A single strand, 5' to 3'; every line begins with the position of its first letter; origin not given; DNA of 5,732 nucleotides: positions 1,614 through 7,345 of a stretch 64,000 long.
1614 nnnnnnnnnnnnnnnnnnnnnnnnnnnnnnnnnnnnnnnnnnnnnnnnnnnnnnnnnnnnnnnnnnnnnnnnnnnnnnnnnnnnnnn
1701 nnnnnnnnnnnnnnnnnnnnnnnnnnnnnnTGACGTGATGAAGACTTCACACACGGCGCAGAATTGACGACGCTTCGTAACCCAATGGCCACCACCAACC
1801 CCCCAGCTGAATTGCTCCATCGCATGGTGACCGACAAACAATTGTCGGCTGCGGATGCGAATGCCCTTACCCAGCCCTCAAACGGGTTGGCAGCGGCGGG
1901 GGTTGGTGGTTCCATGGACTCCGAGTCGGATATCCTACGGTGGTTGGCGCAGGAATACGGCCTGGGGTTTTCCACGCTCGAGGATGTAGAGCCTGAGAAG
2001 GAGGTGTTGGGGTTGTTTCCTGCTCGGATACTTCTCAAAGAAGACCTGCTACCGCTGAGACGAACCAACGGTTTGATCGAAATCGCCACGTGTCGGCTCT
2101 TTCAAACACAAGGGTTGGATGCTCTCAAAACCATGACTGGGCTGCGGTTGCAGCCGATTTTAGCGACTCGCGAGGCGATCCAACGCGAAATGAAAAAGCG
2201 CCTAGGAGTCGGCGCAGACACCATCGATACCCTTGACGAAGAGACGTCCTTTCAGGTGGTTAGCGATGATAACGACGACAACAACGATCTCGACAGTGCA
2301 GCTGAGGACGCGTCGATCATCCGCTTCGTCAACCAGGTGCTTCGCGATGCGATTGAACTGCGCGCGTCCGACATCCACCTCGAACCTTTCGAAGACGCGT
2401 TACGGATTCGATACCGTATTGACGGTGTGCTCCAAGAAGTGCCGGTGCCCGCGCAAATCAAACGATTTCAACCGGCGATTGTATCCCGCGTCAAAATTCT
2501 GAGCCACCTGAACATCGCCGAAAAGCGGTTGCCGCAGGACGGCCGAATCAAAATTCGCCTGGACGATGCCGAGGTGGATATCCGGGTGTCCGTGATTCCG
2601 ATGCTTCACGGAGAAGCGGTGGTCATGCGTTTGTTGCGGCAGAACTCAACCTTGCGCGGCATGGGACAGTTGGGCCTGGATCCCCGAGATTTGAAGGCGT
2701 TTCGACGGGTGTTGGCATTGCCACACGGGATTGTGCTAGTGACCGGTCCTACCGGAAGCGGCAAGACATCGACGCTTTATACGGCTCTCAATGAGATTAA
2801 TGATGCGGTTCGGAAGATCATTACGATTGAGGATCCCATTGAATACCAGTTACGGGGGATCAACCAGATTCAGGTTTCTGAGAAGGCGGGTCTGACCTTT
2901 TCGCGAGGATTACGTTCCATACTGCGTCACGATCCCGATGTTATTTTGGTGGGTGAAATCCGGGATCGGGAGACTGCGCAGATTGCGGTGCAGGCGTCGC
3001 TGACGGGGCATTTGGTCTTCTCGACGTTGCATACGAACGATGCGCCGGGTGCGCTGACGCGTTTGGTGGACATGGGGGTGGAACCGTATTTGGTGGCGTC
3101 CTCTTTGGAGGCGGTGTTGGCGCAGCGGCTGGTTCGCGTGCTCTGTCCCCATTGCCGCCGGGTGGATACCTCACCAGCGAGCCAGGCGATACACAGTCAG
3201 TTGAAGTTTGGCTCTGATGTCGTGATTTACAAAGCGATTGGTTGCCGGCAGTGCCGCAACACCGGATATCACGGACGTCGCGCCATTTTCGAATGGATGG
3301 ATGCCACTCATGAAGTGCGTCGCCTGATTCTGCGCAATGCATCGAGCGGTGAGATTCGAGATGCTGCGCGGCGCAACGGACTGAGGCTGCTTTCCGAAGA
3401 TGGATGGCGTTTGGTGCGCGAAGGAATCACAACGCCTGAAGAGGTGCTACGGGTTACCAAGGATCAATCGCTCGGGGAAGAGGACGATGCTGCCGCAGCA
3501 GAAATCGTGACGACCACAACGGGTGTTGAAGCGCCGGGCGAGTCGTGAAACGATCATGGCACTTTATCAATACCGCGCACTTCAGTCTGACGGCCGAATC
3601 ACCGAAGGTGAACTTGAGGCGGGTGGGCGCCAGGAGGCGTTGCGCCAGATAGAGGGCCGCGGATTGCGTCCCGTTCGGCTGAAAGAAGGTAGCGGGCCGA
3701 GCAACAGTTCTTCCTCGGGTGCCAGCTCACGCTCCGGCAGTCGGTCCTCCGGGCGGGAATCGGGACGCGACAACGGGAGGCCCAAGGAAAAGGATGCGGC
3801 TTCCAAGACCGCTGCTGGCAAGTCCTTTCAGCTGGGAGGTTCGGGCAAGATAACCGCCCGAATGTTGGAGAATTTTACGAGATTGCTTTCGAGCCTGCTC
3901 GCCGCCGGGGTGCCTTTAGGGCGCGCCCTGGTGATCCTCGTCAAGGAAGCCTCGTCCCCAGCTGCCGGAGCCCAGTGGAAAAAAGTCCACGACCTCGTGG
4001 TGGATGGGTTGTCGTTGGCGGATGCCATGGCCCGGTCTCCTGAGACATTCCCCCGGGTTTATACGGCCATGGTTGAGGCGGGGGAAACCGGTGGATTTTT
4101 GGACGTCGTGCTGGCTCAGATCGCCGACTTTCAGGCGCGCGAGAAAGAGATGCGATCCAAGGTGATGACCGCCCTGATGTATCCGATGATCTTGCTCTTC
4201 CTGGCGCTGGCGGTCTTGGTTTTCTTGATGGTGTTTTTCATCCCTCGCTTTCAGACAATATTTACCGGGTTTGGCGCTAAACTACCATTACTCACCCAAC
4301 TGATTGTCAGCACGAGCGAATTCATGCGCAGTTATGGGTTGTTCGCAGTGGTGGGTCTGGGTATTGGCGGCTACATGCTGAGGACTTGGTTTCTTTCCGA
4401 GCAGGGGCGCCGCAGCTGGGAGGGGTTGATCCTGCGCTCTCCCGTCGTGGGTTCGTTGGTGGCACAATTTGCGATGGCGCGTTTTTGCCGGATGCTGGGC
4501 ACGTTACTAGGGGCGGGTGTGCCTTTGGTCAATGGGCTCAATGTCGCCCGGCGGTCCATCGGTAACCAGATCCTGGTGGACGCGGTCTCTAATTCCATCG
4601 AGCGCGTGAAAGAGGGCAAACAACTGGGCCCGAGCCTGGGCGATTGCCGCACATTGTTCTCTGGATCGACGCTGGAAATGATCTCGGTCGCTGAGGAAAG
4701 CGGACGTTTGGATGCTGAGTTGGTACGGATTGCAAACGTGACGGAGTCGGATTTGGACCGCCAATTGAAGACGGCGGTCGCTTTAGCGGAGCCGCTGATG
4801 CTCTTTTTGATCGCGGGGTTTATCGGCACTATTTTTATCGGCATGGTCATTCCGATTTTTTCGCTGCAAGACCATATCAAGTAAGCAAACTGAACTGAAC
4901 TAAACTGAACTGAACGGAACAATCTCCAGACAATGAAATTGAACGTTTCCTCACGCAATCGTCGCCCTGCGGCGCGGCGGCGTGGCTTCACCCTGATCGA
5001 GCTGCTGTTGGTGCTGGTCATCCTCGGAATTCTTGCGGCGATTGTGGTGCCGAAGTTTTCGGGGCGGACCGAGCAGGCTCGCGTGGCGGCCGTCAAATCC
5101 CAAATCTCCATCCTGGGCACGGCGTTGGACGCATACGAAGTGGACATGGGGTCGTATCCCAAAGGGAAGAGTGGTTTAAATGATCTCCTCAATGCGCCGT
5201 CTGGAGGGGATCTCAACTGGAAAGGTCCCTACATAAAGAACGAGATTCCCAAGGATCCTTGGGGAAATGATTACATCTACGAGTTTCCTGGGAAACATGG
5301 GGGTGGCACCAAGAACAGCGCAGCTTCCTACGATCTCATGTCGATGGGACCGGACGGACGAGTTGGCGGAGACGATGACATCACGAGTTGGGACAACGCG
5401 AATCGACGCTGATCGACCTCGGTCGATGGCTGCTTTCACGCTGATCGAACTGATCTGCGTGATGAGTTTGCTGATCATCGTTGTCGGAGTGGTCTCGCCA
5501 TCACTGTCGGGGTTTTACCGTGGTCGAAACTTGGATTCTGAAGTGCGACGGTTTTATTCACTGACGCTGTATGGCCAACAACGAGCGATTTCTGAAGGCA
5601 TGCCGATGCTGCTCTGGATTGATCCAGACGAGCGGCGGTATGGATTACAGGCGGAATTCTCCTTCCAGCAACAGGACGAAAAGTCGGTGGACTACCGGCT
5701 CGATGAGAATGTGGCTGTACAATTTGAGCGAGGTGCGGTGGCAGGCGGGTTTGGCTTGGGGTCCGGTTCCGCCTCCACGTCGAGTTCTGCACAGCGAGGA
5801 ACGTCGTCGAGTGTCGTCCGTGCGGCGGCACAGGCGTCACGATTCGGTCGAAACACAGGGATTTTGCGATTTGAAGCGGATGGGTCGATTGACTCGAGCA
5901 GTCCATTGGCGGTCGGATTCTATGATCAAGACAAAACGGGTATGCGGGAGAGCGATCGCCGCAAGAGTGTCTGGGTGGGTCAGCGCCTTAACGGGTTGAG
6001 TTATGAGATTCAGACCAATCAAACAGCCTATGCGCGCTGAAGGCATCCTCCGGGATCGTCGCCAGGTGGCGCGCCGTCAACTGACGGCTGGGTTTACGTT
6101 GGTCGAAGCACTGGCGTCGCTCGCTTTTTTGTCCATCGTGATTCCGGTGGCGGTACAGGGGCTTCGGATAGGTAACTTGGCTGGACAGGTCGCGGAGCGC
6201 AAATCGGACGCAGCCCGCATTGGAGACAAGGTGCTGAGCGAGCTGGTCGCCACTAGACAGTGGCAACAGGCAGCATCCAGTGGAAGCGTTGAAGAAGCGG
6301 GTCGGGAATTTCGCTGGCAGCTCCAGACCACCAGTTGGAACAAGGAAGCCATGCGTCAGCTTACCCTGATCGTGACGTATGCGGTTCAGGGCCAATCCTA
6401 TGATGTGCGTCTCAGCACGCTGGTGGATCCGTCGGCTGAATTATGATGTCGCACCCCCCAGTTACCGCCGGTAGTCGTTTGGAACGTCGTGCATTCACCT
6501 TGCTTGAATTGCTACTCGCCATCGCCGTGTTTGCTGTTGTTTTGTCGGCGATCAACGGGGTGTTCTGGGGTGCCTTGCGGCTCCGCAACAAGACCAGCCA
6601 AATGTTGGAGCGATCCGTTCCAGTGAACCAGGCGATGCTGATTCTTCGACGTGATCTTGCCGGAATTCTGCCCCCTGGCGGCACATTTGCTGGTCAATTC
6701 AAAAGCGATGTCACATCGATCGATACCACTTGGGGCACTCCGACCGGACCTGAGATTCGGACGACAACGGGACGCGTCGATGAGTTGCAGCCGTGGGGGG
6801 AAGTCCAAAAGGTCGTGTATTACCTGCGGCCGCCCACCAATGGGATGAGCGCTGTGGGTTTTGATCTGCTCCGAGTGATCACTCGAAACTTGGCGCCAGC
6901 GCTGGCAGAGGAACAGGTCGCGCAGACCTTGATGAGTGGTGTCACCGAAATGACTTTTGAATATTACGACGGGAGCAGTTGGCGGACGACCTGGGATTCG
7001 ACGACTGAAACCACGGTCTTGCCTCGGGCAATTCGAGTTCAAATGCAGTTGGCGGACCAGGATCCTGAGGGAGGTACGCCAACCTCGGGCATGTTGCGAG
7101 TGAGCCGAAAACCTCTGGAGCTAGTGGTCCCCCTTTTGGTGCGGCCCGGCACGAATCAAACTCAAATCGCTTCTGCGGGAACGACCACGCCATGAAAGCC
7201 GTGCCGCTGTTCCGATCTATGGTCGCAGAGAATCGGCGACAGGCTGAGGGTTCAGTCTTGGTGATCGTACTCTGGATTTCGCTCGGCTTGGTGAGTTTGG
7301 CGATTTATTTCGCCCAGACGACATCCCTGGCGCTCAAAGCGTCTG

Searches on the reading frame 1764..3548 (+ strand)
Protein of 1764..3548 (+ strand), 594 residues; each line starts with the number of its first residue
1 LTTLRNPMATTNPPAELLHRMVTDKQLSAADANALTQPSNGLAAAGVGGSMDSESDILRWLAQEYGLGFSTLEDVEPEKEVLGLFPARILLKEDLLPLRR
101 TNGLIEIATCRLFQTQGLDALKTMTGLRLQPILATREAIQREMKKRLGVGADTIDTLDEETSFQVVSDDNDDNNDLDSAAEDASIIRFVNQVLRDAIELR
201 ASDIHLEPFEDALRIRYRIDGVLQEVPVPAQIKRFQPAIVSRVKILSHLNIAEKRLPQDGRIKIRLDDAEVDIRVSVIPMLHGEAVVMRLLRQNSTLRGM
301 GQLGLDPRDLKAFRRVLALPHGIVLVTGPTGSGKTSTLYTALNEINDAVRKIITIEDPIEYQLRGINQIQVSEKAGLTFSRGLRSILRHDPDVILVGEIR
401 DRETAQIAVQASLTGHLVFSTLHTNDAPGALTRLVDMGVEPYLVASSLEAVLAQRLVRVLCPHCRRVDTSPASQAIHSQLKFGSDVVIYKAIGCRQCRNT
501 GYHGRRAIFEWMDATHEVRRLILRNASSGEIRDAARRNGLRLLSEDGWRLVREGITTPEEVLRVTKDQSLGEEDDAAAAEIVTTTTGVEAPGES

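Call 64: search_protein_families(library=pfam, proteins=[window:1764-3548:+], max_evalue=0.00001)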
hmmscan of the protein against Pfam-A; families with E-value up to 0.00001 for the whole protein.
window:1764-3548:+ (594 aa): 2 families
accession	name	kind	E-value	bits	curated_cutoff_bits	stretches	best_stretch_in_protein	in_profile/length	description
PF00437.27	T2SSE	-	1.9e-137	458.3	24.9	1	179-563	2-370/370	Type II/IV secretion system protein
PF05157.20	MshEN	-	1.5e-13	51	23.1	1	65-141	1-78/90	MshEN domain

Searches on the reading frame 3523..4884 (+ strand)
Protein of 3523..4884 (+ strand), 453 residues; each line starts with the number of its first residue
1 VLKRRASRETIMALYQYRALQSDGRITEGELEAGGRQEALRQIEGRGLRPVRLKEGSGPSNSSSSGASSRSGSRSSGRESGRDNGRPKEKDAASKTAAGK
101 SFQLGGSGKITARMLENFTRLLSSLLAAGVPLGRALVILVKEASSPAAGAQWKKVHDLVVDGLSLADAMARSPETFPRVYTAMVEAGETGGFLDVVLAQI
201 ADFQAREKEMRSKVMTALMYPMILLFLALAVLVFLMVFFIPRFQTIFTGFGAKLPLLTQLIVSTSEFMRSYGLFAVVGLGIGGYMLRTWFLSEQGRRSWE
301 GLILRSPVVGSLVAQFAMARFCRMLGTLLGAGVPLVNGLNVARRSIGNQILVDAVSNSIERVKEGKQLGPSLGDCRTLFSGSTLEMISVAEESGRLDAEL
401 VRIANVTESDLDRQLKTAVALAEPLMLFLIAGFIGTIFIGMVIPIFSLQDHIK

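Call 64: search_protein_families(library=pfam, proteins=[window:3523-4884:+], max_evalue=0.00001)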
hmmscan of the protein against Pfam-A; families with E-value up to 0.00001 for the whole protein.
window:3523-4884:+ (453 aa): 1 family
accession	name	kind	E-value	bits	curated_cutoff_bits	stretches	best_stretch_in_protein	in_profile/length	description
PF00482.28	T2SSF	-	2.8e-56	189.3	25.2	2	118-241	1-125/125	Type II secretion system (T2SS), protein F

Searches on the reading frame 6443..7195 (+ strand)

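Call 64: search_protein_families(library=pfam, proteins=[window:6443-7195:+], max_evalue=0.00001)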
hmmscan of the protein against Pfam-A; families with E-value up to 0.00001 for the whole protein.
window:6443-7195:+ (250 aa): 2 families
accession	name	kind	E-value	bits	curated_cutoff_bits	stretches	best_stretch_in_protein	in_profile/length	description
PF11612.13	T2SSJ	-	5.9e-13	49.7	28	1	113-205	49-132/140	Type II secretion system (T2SS), protein J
PF07963.17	N_methyl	-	2.4e-06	27.3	21.2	1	15-37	4-26/27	Prokaryotic N-terminal methylation motif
